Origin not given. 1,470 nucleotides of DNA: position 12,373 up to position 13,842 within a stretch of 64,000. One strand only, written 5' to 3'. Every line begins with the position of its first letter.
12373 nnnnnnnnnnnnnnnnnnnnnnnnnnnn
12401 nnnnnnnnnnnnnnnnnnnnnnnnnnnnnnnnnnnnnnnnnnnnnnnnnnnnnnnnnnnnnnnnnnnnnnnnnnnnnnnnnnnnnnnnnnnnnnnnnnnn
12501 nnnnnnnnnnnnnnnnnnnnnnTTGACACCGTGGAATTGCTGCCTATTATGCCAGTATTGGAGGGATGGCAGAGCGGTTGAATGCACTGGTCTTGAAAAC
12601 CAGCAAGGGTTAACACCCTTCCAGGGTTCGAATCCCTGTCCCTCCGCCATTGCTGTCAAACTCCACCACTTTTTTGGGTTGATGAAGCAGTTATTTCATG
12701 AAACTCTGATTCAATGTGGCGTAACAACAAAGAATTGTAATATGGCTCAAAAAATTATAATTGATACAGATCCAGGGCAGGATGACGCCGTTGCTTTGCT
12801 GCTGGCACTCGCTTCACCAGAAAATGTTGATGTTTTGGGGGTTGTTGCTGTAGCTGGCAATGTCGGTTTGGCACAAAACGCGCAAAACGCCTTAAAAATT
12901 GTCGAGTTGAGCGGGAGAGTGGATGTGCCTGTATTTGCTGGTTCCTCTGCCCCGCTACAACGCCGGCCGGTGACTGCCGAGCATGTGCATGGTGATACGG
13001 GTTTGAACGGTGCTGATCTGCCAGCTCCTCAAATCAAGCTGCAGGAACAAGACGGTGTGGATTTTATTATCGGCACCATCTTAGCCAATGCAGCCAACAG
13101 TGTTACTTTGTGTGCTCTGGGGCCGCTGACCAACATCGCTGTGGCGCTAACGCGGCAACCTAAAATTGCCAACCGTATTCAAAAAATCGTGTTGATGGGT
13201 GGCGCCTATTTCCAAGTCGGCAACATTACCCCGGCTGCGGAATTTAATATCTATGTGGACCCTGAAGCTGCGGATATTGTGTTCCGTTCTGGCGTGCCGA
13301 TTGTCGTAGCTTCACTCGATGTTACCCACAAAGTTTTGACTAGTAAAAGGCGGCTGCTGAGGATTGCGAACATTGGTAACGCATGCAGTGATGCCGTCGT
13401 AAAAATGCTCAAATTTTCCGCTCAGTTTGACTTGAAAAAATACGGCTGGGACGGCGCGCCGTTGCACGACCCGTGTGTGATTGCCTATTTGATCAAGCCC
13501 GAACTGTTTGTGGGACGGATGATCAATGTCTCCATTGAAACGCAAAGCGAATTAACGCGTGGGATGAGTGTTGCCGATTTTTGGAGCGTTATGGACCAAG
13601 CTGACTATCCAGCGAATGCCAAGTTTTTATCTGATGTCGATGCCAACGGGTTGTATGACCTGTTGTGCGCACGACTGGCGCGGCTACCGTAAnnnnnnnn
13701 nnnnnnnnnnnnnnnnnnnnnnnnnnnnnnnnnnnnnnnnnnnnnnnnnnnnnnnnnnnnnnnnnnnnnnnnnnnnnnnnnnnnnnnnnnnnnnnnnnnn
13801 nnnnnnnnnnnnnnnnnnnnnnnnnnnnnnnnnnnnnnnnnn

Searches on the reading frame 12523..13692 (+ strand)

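Call 72: search_protein_families(library=pfam, proteins=[window:12523-13692:+], max_evalue=0.00001)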
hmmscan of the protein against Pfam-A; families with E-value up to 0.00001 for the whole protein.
window:12523-13692:+ (389 aa): 1 family
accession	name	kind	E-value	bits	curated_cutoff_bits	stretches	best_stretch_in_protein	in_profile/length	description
PF01156.24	IU_nuc_hydro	-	2.2e-98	330.1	34.2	1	78-378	1-296/297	Inosine-uridine preferring nucleoside hydrolase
